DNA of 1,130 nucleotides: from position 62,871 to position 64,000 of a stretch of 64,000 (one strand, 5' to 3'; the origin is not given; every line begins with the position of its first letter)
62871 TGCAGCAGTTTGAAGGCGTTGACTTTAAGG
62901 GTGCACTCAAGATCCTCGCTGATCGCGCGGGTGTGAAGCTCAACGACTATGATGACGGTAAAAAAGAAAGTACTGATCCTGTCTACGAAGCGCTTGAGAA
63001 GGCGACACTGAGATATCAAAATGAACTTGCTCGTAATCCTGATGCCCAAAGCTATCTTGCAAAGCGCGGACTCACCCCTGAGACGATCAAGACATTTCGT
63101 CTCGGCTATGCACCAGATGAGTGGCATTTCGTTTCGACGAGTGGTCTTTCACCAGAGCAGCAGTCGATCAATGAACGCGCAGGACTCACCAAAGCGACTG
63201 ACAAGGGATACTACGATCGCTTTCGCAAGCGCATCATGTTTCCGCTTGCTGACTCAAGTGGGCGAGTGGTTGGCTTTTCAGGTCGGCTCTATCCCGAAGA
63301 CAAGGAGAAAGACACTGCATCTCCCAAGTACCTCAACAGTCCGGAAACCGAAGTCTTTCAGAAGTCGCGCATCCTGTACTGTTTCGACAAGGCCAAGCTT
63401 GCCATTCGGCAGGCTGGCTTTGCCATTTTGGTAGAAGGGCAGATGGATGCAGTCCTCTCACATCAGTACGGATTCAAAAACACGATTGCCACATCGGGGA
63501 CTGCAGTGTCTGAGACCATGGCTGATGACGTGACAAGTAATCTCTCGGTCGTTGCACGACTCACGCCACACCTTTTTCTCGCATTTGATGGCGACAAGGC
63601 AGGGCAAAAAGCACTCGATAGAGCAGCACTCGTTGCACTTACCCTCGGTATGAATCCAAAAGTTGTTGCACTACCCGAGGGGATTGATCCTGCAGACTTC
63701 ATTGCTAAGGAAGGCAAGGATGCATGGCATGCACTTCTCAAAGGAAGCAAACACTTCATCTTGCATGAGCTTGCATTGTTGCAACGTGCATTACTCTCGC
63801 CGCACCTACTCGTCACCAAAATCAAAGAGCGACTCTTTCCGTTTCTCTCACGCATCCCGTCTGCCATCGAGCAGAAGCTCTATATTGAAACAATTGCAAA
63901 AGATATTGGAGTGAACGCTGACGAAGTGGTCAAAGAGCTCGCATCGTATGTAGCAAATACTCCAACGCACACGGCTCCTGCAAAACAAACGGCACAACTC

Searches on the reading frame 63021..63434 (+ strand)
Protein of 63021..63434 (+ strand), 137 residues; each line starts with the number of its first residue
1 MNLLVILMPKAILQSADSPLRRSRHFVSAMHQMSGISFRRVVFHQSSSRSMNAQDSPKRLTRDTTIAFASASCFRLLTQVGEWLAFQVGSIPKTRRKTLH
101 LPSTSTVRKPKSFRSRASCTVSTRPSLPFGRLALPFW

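Call 36: find_encoding_contigs(protein=window:63021-63434:+, flank=10000, max_places=2)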
Protein window:63021-63434:+ (137 aa): no gene with exactly this product is on record in the collection.

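Call 66: search_protein_families(library=pfam, proteins=[window:63021-63434:+], max_evalue=0.001)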
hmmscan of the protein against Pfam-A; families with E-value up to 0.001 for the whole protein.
window:63021-63434:+ (137 aa): 0 families

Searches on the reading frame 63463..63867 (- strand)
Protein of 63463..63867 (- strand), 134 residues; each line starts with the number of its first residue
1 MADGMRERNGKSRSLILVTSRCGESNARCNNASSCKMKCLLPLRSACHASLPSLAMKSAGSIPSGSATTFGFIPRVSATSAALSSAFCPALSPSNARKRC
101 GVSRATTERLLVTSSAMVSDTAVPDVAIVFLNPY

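Call 41: find_encoding_contigs(protein=window:63463-63867:-, flank=10000, max_places=2)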
Protein window:63463-63867:- (134 aa): no gene with exactly this product is on record in the collection.

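Call 66: search_protein_families(library=pfam, proteins=[window:63463-63867:-], max_evalue=0.001)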
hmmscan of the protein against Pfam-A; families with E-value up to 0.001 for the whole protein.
window:63463-63867:- (134 aa): 0 families
